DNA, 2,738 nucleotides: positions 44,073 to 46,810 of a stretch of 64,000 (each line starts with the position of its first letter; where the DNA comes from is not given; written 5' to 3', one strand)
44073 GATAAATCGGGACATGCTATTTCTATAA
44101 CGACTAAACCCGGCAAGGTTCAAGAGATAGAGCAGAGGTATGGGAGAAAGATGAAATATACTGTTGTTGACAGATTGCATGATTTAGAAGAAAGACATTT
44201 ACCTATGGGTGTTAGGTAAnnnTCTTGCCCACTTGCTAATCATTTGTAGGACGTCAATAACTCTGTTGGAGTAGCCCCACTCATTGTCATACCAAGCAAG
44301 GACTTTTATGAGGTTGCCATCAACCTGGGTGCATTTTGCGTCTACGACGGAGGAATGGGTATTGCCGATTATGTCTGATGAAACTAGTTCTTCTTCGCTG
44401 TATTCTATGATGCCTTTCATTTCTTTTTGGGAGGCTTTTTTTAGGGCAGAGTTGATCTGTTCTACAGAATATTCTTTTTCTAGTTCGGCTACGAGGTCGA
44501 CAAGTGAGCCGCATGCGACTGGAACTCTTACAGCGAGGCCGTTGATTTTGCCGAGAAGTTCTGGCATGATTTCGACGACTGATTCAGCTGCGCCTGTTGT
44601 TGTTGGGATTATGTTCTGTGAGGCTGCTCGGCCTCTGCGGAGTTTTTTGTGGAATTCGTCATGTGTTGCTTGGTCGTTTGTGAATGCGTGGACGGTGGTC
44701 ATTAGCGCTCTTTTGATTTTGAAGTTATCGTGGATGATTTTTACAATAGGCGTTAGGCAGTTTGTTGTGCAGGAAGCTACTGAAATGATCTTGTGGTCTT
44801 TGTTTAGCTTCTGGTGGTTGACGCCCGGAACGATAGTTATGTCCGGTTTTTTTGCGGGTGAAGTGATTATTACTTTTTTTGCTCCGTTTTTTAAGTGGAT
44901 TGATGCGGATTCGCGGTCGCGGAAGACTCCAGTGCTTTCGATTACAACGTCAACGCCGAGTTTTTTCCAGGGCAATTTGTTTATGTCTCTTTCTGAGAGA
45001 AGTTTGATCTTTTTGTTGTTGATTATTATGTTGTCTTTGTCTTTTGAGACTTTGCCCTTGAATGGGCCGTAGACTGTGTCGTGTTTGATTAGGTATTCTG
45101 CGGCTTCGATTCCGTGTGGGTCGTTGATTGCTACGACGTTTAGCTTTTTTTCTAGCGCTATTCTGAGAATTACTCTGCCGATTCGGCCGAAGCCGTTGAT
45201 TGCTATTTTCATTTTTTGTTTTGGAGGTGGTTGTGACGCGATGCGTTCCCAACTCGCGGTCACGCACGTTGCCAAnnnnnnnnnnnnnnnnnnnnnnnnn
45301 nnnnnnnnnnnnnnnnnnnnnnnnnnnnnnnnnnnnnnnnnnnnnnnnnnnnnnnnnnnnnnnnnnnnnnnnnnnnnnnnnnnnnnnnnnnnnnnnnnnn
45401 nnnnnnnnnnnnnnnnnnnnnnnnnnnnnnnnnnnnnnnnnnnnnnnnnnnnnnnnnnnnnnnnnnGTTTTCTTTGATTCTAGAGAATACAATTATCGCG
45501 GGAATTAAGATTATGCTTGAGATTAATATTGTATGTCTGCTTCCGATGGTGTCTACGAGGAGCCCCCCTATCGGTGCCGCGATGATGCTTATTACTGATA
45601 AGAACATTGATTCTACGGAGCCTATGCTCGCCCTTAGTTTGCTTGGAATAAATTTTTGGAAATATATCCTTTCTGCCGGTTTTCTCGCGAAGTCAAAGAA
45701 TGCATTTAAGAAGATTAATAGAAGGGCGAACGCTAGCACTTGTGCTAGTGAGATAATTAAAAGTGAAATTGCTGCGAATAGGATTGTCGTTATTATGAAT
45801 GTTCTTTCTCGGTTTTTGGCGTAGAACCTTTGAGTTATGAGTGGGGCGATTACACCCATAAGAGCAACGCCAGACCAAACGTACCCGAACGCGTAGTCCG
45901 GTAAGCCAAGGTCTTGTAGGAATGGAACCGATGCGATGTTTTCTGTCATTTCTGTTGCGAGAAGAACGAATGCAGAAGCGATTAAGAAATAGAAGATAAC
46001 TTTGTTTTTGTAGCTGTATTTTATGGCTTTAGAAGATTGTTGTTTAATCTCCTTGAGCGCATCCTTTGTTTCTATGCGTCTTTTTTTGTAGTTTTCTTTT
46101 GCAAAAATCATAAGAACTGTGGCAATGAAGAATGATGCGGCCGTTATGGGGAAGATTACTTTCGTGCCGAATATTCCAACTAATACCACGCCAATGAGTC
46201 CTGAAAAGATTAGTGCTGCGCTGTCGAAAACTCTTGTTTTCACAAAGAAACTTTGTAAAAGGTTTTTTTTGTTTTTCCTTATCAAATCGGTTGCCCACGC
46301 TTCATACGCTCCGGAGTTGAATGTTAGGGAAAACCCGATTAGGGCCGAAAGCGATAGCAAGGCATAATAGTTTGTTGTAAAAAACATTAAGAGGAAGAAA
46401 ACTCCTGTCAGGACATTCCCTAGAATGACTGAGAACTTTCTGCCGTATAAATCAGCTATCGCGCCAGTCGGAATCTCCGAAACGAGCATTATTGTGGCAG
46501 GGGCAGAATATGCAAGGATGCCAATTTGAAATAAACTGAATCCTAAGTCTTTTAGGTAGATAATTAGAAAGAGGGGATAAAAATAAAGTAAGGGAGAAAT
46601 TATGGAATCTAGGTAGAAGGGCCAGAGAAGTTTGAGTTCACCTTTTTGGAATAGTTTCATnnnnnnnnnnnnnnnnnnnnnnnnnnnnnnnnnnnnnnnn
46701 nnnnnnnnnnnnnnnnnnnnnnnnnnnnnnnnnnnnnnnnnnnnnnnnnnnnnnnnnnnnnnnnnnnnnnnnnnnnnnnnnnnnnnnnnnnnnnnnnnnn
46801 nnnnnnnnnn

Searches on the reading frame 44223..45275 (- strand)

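Call 55: search_protein_families(library=pfam, proteins=[window:44223-45275:-], max_evalue=0.001)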
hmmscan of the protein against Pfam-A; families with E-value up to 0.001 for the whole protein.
window:44223-45275:- (351 aa): 2 families
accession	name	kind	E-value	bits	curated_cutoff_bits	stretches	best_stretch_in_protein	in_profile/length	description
PF02800.25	Gp_dh_C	-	4.7e-61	205.4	24.4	1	174-329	1-158/158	Glyceraldehyde 3-phosphate dehydrogenase, C-terminal domain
PF00044.30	Gp_dh_N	-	1.9e-36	124.8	31.7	1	22-120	1-100/101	Glyceraldehyde 3-phosphate dehydrogenase, NAD binding domain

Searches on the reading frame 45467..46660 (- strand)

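Call 55: search_protein_families(library=pfam, proteins=[window:45467-46660:-], max_evalue=0.001)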
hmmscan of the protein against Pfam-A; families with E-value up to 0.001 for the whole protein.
window:45467-46660:- (398 aa): 3 families
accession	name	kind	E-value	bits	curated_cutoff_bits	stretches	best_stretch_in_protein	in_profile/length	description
PF07690.21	MFS_1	-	1e-31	110.6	33.4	2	27-317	15-302/347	Major Facilitator Superfamily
PF12832.13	MFS_1_like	-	3.2e-12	46.6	25.2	1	31-321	21-313/373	MFS_1 like family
PF03092.22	BT1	-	0.00032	20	22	0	285-397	58-176/432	BT1 family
